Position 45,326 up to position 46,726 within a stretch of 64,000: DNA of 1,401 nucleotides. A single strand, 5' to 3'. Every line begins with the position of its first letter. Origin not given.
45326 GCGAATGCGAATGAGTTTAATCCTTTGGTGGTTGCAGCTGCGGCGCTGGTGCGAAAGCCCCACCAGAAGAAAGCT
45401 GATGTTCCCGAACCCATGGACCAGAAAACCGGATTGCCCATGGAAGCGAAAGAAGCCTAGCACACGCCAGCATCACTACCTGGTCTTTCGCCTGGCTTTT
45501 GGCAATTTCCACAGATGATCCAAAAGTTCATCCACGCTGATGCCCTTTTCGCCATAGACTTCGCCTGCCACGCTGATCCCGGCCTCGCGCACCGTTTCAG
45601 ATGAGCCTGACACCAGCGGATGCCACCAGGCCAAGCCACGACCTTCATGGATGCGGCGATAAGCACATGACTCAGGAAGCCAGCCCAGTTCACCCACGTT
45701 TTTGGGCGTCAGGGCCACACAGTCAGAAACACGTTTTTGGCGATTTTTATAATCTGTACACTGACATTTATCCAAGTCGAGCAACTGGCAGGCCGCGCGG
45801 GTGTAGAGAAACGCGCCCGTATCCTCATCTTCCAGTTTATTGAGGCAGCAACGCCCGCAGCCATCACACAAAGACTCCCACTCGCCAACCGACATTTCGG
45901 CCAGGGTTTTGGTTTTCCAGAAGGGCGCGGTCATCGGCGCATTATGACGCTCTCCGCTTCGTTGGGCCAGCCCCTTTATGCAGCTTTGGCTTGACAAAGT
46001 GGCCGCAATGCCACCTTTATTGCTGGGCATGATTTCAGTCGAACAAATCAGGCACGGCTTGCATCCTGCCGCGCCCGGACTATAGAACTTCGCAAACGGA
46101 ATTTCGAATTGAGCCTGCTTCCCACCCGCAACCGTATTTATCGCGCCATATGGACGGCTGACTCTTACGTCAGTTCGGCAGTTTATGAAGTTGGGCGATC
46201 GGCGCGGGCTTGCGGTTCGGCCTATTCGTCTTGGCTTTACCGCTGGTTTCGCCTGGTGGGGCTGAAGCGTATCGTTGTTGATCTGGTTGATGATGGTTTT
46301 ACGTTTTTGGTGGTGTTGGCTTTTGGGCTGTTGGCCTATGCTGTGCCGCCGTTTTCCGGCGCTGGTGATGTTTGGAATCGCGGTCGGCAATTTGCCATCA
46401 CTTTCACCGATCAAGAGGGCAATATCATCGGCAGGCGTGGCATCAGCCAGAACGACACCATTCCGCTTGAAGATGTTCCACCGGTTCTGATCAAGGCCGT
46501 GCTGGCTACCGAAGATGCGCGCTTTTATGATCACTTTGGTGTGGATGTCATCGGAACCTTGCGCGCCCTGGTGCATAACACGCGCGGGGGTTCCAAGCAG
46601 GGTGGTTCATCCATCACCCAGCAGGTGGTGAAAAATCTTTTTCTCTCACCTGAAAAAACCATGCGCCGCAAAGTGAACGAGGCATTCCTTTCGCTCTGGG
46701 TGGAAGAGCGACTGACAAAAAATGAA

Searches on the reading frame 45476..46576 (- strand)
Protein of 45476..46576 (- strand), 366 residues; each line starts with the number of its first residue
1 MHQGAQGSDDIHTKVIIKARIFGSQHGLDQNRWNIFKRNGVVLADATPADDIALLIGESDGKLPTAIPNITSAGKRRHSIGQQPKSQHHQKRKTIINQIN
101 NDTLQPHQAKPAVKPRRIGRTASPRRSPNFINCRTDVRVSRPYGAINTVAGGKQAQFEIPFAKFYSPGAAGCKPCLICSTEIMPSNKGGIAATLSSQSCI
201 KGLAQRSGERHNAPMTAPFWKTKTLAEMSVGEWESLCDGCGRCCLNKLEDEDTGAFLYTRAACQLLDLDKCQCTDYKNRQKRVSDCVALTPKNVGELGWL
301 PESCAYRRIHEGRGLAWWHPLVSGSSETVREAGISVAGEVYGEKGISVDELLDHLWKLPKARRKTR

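Call 72: search_protein_families(library=pfam, proteins=[window:45476-46576:-], max_evalue=0.001)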
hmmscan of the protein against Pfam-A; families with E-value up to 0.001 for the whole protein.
window:45476-46576:- (366 aa): 1 family
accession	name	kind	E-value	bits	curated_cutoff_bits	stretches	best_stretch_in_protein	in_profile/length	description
PF03692.20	CxxCxxCC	-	4.3e-09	37.4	23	1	237-305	2-85/85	Putative zinc- or iron-chelating domain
